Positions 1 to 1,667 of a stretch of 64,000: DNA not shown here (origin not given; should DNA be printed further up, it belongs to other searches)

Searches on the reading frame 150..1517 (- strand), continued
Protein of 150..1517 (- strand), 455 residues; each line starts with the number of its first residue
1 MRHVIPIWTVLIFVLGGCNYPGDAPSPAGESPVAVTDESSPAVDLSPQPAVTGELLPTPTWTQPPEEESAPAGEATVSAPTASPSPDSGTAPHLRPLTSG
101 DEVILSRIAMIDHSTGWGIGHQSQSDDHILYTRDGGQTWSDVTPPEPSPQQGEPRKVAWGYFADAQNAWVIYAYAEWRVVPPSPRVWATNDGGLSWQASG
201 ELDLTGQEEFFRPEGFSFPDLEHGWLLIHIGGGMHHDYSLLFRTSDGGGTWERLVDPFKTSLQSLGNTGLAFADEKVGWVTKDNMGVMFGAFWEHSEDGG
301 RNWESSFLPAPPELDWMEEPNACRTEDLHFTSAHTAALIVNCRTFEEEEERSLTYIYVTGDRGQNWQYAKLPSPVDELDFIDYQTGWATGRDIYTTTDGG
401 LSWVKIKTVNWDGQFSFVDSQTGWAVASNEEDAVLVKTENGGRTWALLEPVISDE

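Call 17: find_related_loci(query=A1, collection=genome_contigs, flank=4000)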
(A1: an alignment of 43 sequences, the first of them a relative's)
Query A1 (455 aa) in genome_contigs; peptide patterns used: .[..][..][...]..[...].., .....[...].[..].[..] (x = any residue, [..] = any of these).
285 stretches matched a pattern; 187 encode a relative of the query (tblastn E <= 1e-3); the best 80 are kept; 80 distinct loci.
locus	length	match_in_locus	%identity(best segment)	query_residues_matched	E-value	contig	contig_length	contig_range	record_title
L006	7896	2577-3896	67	1-455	0e+0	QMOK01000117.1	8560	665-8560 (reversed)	MAG: Chloroflexota bacterium isolate B10_G9 B10_Guay9_scaffold_11709, whole genome shotgun sequence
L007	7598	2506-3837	52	1-455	3e-144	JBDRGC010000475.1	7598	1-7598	MAG: Chloroflexota bacterium isolate MEGAHIT-group-1.410 k141_6089993, whole genome shotgun sequence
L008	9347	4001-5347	51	1-453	5e-139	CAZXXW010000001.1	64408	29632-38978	MAG TPA_asm: uncultured Anaerolineales bacterium isolate SRP332253_co1_251 genome assembly, contig: NODE_437_length_6440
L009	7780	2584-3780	54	69-452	4e-132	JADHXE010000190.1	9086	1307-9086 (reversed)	MAG: Anaerolineales bacterium isolate BS750m-G45 BS-750m-C14882, whole genome shotgun sequence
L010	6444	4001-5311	48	1-451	7e-131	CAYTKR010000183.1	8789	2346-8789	MAG TPA_asm: uncultured Anaerolineales bacterium isolate SRP167671_co2_274 genome assembly, contig: NODE_9940_length_878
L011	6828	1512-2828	49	2-453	5e-129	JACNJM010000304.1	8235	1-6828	MAG: Anaerolineae bacterium isolate NIOZ-UU35 NIOZ-UU_NODE_10882_length_8235_cov_10.152, whole genome shotgun sequence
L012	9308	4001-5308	48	1-450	3e-128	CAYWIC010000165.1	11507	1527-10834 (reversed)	MAG TPA_asm: uncultured Anaerolineales bacterium isolate binchicken_co65_55 genome assembly, contig: NODE_22140_length_1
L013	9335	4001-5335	47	1-454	2e-127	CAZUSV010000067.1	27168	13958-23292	MAG TPA_asm: uncultured Anaerolineales bacterium isolate SRP077602_co5_397 genome assembly, contig: NODE_8777_length_271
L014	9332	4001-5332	48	1-452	3e-127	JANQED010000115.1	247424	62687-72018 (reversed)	MAG: Anaerolineales bacterium isolate PL23a_bin.114 k99_5624142, whole genome shotgun sequence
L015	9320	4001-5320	48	1-451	1e-125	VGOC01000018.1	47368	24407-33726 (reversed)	MAG: Chloroflexi bacterium isolate K_DeepCast_250m_m1_342 K_DeepCast_250m_m1_342_Ga0194125_10001025, whole genome shotgu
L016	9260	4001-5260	50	53-453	3e-119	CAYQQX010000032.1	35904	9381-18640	MAG TPA_asm: uncultured Anaerolineales bacterium isolate binchicken_co65_18 genome assembly, contig: NODE_4699_length_35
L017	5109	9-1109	50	89-452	2e-118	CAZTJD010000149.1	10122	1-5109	MAG TPA_asm: uncultured Anaerolineales bacterium isolate SRP214966_co2_360 genome assembly, contig: NODE_11705_length_10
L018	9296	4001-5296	47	1-449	1e-117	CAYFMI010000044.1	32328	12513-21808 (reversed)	MAG TPA_asm: uncultured Anaerolineales bacterium isolate ERP019367_co2_135 genome assembly, contig: NODE_1092_length_323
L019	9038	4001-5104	48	81-453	4e-110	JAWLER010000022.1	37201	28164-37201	MAG: Anaerolineales bacterium isolate 20BLK6-1.bin.76 NODE_865_length_37201_cov_8.052666, whole genome shotgun sequence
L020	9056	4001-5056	49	99-452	7e-109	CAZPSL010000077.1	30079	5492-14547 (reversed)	MAG TPA_asm: uncultured Anaerolineales bacterium isolate binchicken_co219_421 genome assembly, contig: k141_771933, whol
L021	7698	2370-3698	48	1-453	5e-125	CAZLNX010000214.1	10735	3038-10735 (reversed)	MAG TPA_asm: uncultured Anaerolineales bacterium isolate SRP077602_co5_33 genome assembly, contig: NODE_26556_length_107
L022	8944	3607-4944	41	1-452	1e-97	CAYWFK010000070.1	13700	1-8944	MAG TPA_asm: uncultured Anaerolineales bacterium isolate binchicken_co67_197 genome assembly, contig: NODE_4714_length_1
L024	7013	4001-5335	39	2-455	3e-93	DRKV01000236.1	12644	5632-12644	MAG TPA_asm: Chloroflexota bacterium isolate HyVt-449 HyVt-449_k145_332613, whole genome shotgun sequence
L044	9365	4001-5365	35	2-451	2e-80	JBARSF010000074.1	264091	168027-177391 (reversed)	MAG: Anaerolineales bacterium isolate MFD12959_ilm_asm_bin54 k127_106441, whole genome shotgun sequence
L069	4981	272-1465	42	68-455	9e-74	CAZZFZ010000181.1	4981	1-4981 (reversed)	MAG TPA_asm: uncultured Anaerolineales bacterium isolate binchicken_co172_187 genome assembly, contig: NODE_17204_length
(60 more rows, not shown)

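Call 20: search_protein_families(library=pfam, proteins=[L007:4332-6815:+, L013:5435-7963:+, L012:5364-6254:+, L018:5320-6240:+, L009:3812-4864:+, L009:4986-5321:+, L009:5318-5779:+, L015:5683-6225:+, L024:5372-6271:+, L013:7932-8882:+], max_evalue=0.001)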
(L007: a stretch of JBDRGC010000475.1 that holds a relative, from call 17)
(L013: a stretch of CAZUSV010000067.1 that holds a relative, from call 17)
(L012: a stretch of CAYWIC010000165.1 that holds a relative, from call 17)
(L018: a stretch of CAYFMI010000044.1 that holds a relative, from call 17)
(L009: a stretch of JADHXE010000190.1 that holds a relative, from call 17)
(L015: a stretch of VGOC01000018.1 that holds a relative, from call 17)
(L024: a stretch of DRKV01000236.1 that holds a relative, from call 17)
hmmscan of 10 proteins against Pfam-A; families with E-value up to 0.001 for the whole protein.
L007:4332-6815:+ (827 aa): 4 families
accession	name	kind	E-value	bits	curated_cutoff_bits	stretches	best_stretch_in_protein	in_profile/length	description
PF00133.28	tRNA-synt_1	-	1.2e-74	252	22.7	1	16-573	3-411/414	tRNA synthetases class I (I, L, M and V)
PF08264.19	Anticodon_1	-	1.3e-35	122.9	25.1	1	619-761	1-141/148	Anticodon-binding domain of tRNA ligase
PF09334.17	tRNA-synt_1g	-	1.2e-20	74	20.1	1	38-182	3-132/391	tRNA synthetases class I (M)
PF13603.12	tRNA-synt_1_2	-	0.00041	20.3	25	1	244-303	86-145/185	Leucyl-tRNA synthetase, editing domain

L013:5435-7963:+ (842 aa): 3 families
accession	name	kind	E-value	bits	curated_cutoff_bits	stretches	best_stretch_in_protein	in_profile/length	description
PF00133.28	tRNA-synt_1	-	9.1e-76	255.7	22.7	1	22-595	2-411/414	tRNA synthetases class I (I, L, M and V)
PF08264.19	Anticodon_1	-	9.8e-28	97.3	25.1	1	640-787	1-146/148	Anticodon-binding domain of tRNA ligase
PF09334.17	tRNA-synt_1g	-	1.9e-19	70.1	20.1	1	45-188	3-131/391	tRNA synthetases class I (M)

L012:5364-6254:+ (296 aa): 2 families
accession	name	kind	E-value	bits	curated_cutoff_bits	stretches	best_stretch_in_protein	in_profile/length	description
PF02567.21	PhzC-PhzF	-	2.8e-55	188.3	27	1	9-292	1-281/281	Phenazine biosynthesis-like protein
PF05544.16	Pro_racemase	-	2.3e-09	37.2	27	1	55-138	65-147/325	Proline racemase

L018:5320-6240:+ (306 aa): 2 families
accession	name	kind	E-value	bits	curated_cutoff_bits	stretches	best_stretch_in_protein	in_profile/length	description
PF02567.21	PhzC-PhzF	-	8.3e-55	186.7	27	1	19-302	1-281/281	Phenazine biosynthesis-like protein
PF05544.16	Pro_racemase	-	1.2e-08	34.9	27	1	65-146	65-145/325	Proline racemase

L009:3812-4864:+ (350 aa): 2 families
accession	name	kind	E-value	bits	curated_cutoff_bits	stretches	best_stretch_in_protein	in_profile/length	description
PF02567.21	PhzC-PhzF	-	5.2e-55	187.4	27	1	52-346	1-281/281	Phenazine biosynthesis-like protein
PF05544.16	Pro_racemase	-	4.3e-08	33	27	1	107-190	63-145/325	Proline racemase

L009:4986-5321:+ (111 aa): 2 families
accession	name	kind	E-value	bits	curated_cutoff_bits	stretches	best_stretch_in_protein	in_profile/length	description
PF05534.18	HicB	-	0.0002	21.7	21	1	7-39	19-51/51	HicB family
PF03869.20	Arc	-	0.00024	21.3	20.4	1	3-44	2-43/50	Arc-like DNA binding domain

L009:5318-5779:+ (153 aa): 1 family
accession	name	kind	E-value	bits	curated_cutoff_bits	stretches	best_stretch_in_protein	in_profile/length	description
PF01850.27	PIN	-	1.2e-06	29.6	23.6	1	4-127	1-107/120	PIN domain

L015:5683-6225:+ (180 aa): 1 family
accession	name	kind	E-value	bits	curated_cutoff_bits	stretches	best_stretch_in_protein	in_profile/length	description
PF01850.27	PIN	-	2.7e-10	41.3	23.6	1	25-147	1-109/120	PIN domain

L024:5372-6271:+ (299 aa): 2 families
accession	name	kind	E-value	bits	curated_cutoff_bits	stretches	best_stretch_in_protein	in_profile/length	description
PF02567.21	PhzC-PhzF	-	3.9e-59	200.9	27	1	12-295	1-281/281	Phenazine biosynthesis-like protein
PF05544.16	Pro_racemase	-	2.6e-09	37.1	27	1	57-142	64-148/325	Proline racemase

L013:7932-8882:+ (316 aa): 2 families
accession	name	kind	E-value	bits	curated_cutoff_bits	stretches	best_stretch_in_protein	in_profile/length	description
PF02567.21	PhzC-PhzF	-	1.2e-55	189.4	27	1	29-312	1-281/281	Phenazine biosynthesis-like protein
PF05544.16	Pro_racemase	-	1.1e-08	35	27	1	74-156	64-145/325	Proline racemase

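Call 22: search_protein_families(library=ncbifam, proteins=[L007:4332-6815:+, L013:5435-7963:+, L001:11419-14124:+, window:150-1517:-, L012:5364-6254:+], max_evalue=0.00001)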
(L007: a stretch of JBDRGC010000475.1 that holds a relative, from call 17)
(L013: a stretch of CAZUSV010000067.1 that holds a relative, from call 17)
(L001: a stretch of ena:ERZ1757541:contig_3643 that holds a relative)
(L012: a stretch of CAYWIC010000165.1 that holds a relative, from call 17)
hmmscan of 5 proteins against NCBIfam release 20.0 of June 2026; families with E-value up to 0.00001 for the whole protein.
L007:4332-6815:+ (827 aa): 16 families
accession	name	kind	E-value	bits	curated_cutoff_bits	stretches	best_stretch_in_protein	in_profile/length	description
NF009687.0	PRK13208.1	equivalog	0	1038.1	738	1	2-801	6-791/801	valine--tRNA ligase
NF000540.1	alt_ValS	exception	6.9e-237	788.4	900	1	11-795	9-825/827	valine--tRNA ligase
TIGR00422.1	valS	equivalog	1.6e-219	731.2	612.1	1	3-817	2-806/863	valine--tRNA ligase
NF004349.1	PRK05729.1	equivalog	1.5e-164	549.5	704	1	4-805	2-776/860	valine--tRNA ligase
NF011492.0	PRK14900.1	equivalog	1e-129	434.2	1783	1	2-797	9-797/1044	valine--tRNA ligase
TIGR00392.1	ileS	equivalog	4.2e-114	382.5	621.4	2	267-761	322-841/861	isoleucine--tRNA ligase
NF000258.1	MupB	exception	2.3e-58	197.9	1900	2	267-807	307-857/1033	mupirocin-resistant isoleucine--tRNA ligase MupB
NF008957.0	PRK12300.1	subfamily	1.4e-54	185.4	677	2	9-235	7-239/946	leucine--tRNA ligase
TIGR00396.1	leuS_bact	equivalog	3.2e-53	181.1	548.4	2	6-187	1-169/843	leucine--tRNA ligase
NF000257.1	MupA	exception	1.8e-51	175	1900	2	321-762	357-810/1024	mupirocin-resistant isoleucine--tRNA ligase MupA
NF040702.1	ileS_w_GNAT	exception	1.3e-47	162.2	1999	3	499-749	742-994/1100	isoleucine--tRNA ligase, N-acetyltransferase domain-containing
TIGR00395.1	leuS_arch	equivalog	4.8e-45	153.9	648.5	2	12-237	4-235/938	leucine--tRNA ligase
TIGR00398.1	metG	equivalog_domain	5e-28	98.1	336.35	2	38-183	3-133/530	methionine--tRNA ligase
NF001100.0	PRK00133.1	equivalog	2.3e-23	82.6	587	1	43-179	14-135/676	methionine--tRNA ligase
NF008900.0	PRK12267.1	equivalog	8.1e-18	64.2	598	1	38-187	8-142/648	methionine--tRNA ligase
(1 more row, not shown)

L013:5435-7963:+ (842 aa): 15 families
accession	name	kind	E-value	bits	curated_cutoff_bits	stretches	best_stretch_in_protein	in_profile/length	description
NF009687.0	PRK13208.1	equivalog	0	1011.3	738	1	7-821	4-790/801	valine--tRNA ligase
NF000540.1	alt_ValS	exception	1.1e-224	748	900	1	12-816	3-825/827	valine--tRNA ligase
TIGR00422.1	valS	equivalog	6.4e-209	696.1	612.1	1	10-825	2-792/863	valine--tRNA ligase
NF004349.1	PRK05729.1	equivalog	2.1e-157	525.8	704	1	11-821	2-771/860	valine--tRNA ligase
NF011492.0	PRK14900.1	equivalog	9.7e-117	391.2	1783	1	4-817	4-796/1044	valine--tRNA ligase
TIGR00392.1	ileS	equivalog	4.2e-104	349.4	621.4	2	283-792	322-851/861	isoleucine--tRNA ligase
NF008957.0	PRK12300.1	subfamily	8.8e-58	196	677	3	14-251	5-239/946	leucine--tRNA ligase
TIGR00396.1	leuS_bact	equivalog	3.1e-52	177.8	548.4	2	16-194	4-169/843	leucine--tRNA ligase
NF000258.1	MupB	exception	2.2e-50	171.5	1900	2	283-786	307-815/1033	mupirocin-resistant isoleucine--tRNA ligase MupB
TIGR00395.1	leuS_arch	equivalog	1.6e-49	168.7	648.5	2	17-251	2-233/938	leucine--tRNA ligase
NF040702.1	ileS_w_GNAT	exception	1.4e-45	155.4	1999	2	270-748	491-973/1100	isoleucine--tRNA ligase, N-acetyltransferase domain-containing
NF000257.1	MupA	exception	1.1e-42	145.9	1900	2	284-812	304-835/1024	mupirocin-resistant isoleucine--tRNA ligase MupA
TIGR00398.1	metG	equivalog_domain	2.3e-25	89.3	336.35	1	45-190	3-133/530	methionine--tRNA ligase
NF001100.0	PRK00133.1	equivalog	2e-21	76.2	587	1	50-186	14-135/676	methionine--tRNA ligase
NF008900.0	PRK12267.1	equivalog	4.7e-17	61.7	598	1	45-198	8-143/648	methionine--tRNA ligase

L001:11419-14124:+ (901 aa): 16 families
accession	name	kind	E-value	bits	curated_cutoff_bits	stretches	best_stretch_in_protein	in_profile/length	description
NF004349.1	PRK05729.1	equivalog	0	1183.9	704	1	8-897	2-860/860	valine--tRNA ligase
TIGR00422.1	valS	equivalog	0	1081.1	612.1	1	7-883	2-862/863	valine--tRNA ligase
NF011492.0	PRK14900.1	equivalog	0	1029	1783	1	3-901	6-894/1044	valine--tRNA ligase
NF009687.0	PRK13208.1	equivalog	8.5e-181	603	738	1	3-806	3-789/801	valine--tRNA ligase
TIGR00392.1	ileS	equivalog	2.2e-119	400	621.4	3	446-769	522-839/861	isoleucine--tRNA ligase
NF000540.1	alt_ValS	exception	3.8e-96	322.9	900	1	14-800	8-823/827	valine--tRNA ligase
NF000258.1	MupB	exception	2e-63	214.7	1900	3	444-715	499-774/1033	mupirocin-resistant isoleucine--tRNA ligase MupB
NF008957.0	PRK12300.1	subfamily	5.9e-62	209.8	677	2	10-246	4-241/946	leucine--tRNA ligase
TIGR00395.1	leuS_arch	equivalog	2.8e-58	197.7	648.5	3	15-245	3-234/938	leucine--tRNA ligase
NF040702.1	ileS_w_GNAT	exception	4.7e-58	196.7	1999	3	260-434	488-662/1100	isoleucine--tRNA ligase, N-acetyltransferase domain-containing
NF000257.1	MupA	exception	4.8e-55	186.8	1900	3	444-707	495-761/1024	mupirocin-resistant isoleucine--tRNA ligase MupA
TIGR00396.1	leuS_bact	equivalog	1.6e-45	155.5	548.4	3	10-201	1-169/843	leucine--tRNA ligase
TIGR00398.1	metG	equivalog_domain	7.8e-31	107.4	336.35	2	514-713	308-507/530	methionine--tRNA ligase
NF008900.0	PRK12267.1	equivalog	2.6e-24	85.7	598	1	458-710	224-479/648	methionine--tRNA ligase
NF001100.0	PRK00133.1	equivalog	2.1e-23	82.7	587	2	368-719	188-505/676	methionine--tRNA ligase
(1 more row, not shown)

window:150-1517:- (455 aa): 1 family
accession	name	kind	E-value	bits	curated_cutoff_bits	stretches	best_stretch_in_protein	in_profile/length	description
NF010237.0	PRK13684.1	equivalog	6.5e-12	45.1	326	0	364-448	35-124/334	photosynthesis system II assembly factor Ycf48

L012:5364-6254:+ (296 aa): 3 families
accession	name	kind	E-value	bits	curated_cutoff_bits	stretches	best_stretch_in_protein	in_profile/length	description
TIGR00654.1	PhzF_family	subfamily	4.3e-59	200.3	76.2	1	3-296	2-298/298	PhzF family phenazine biosynthesis isomerase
NF007625.0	PRK10281.1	equivalog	8.9e-50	169.5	386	1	4-295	3-298/301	PhzF family isomerase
NF047722.1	T3LHypDht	equivalog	3.3e-07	29.7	550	1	57-137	74-153/341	trans-3-hydroxy-L-proline dehydratase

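Call 47: find_related_loci(query=A5, collection=metagenome_contigs, flank=3500)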
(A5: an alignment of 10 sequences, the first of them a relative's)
Query A5 (901 aa) in metagenome_contigs; peptide patterns used: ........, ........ (x = any residue, [..] = any of these).
600 stretches matched a pattern (row limit reached: there are more); 600 encode a relative of the query (tblastn E <= 1e-3); the best 80 are kept; 80 distinct loci.
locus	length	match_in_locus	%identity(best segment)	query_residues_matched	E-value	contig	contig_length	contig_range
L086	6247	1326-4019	68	1-898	0e+0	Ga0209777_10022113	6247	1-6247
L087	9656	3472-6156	70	6-900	0e+0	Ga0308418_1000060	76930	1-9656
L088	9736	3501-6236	66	4-897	0e+0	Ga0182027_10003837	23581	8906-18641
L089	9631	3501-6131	58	3-901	0e+0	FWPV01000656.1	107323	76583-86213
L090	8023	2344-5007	56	1-901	0e+0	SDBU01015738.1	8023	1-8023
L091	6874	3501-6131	52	5-901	0e+0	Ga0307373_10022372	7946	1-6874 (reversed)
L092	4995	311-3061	51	6-901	0e+0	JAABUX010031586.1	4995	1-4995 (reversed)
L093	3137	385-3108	50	8-901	0e+0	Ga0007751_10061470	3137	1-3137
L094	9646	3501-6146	49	1-901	0e+0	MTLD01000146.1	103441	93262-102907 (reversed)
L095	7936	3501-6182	50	5-901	0e+0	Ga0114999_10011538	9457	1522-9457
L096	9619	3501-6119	50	10-901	0e+0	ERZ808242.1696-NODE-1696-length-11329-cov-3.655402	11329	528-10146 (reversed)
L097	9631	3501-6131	49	6-901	0e+0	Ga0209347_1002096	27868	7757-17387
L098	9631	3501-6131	48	5-901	0e+0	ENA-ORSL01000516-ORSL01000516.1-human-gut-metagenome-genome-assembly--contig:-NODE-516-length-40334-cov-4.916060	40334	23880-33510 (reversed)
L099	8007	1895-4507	48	6-900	0e+0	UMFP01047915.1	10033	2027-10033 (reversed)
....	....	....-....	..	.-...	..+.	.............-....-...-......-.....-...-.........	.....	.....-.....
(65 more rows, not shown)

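Call 57: predict_structure(alignment_id=A1)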
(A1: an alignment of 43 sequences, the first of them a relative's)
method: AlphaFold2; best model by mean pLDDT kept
length: 455 residues; sequences in the alignment: 43
mean_pLDDT: 85.4   pTM: 0.78
mean pLDDT of the five models: 85.4, 84.8, 84.6, 84.5, 83.7
residues with pLDDT >= 90: 328; 70-90: 35; 50-70: 19; < 50: 73
segments of 3 or more residues with pLDDT < 50: 1-4, 22-25, 27-79, 81-89
pLDDT, mean of each block of 10 residues (from residue 1): 50 52 45 41 43 34 45 47 48 89 98 98 96 98 96 96 98 95 97 98 95 96 97 88 98 84 89 98 92 96 95 91 96 97 91 97 97 97 97 98 98 96 96 96 97 90
secondary structure, 60 per line:
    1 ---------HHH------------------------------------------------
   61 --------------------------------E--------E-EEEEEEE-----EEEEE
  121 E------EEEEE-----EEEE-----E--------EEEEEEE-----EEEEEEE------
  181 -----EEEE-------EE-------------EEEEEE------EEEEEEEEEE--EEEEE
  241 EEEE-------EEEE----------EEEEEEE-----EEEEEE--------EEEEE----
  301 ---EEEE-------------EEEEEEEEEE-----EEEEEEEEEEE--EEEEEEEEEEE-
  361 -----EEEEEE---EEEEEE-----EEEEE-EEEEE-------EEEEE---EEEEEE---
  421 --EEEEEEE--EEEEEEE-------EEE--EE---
elements in order: E104-110 E116-121 E128-132 E138-141 E156-162 E168-174 E186-189 E212-217 E224-233 E236-244 E252-255 E266-272 E278-283 E292-296 E304-307 E321-330 E336-346 E349-359 E366-371 E375-380 E386-390 E392-396 E404-408 E412-417 E423-429 E432-438 E446-448

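Call 61: fold_search(model_id=the predicted structure, library=pdb)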
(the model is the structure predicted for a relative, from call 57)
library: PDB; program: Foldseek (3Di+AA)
matches with E <= 10: 753; with E <= 0.001: 150
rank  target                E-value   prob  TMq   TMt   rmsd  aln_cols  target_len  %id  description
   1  5ojr_A                6.5e-11  1.00  0.46  0.64  15.3       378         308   16  YCF48 bound to D1 peptide (released 2018-08-08)
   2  4lgn                  4.3e-10  1.00  0.25  0.18  18.8       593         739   14  The structure of Acidothermus cellulolyticus family 74 glycoside hydrolase (released 2013-12-11)
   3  6p2l_A                6.6e-10  1.00  0.25  0.18  19.2       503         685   11  Crystal structure of Niastella koreensis GH74 (NkGH74) enzyme (released 2019-07-31)
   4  5fkt_B                7.0e-10  1.00  0.25  0.17  18.4       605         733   11  Unraveling the first step of xyloglucan degradation by the soil saprophyte Cellvibrio japonicus through the functional (released 2015-11-04)
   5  5fkt_A                8.4e-10  1.00  0.30  0.20  18.6       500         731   13  Unraveling the first step of xyloglucan degradation by the soil saprophyte Cellvibrio japonicus through the functional (released 2015-11-04)
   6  5fkq_A                1.6e-09  1.00  0.24  0.17  18.7       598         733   12  Unraveling the first step of xyloglucan degradation by the soil saprophyte Cellvibrio japonicus through the functional (released 2015-11-04)
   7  5jwz_B                1.6e-09  1.00  0.24  0.17  18.4       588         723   14  Structure of a Putative Xyloglucanase from the Cellulolytic Bacteria Streptomyces sp. SirexAA-E (released 2016-06-01)
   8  2cn3_A                1.7e-09  1.00  0.25  0.18  19.4       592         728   12  Crystal Structures of Clostridium thermocellum Xyloglucanase (released 2006-05-22)
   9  2cn2_A                5.1e-09  1.00  0.25  0.18  19.1       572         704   12  Crystal Structures of Clostridium thermocellum Xyloglucanase (released 2006-05-22)
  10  6mgl_A                1.2e-08  1.00  0.26  0.17  19.1       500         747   12  Crystal structure of the catalytic domain from GH74 enzyme PoGH74 from Paenibacillus odorifer, D60A mutant in complex  (released 2019-01-23)
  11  5nmt_B                1.9e-08  1.00  0.30  0.24  11.3       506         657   11  Dimer structure of Sortilin ectodomain crystal form 1, 2.3A (released 2017-11-29)
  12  7kn8_A                2.0e-08  1.00  0.25  0.18  19.3       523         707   12  Crystal structure of the GH74 xyloglucanase from Xanthomonas campestris (Xcc1752) (released 2021-05-26)
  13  5znn_B                2.2e-08  1.00  0.33  0.26  12.2       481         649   13  Crystal structure of ligand-free form of the Vps10 ectodomain of Sortilin (released 2018-07-18)
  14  7kn8_B                2.6e-08  1.00  0.25  0.18  19.5       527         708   12  Crystal structure of the GH74 xyloglucanase from Xanthomonas campestris (Xcc1752) (released 2021-05-26)
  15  5nnj_C                9.3e-08  1.00  0.29  0.24  12.7       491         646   13  Dimer structure of Sortilin ectodomain crystal form 3, 4.0 Angstrom (released 2017-11-29)
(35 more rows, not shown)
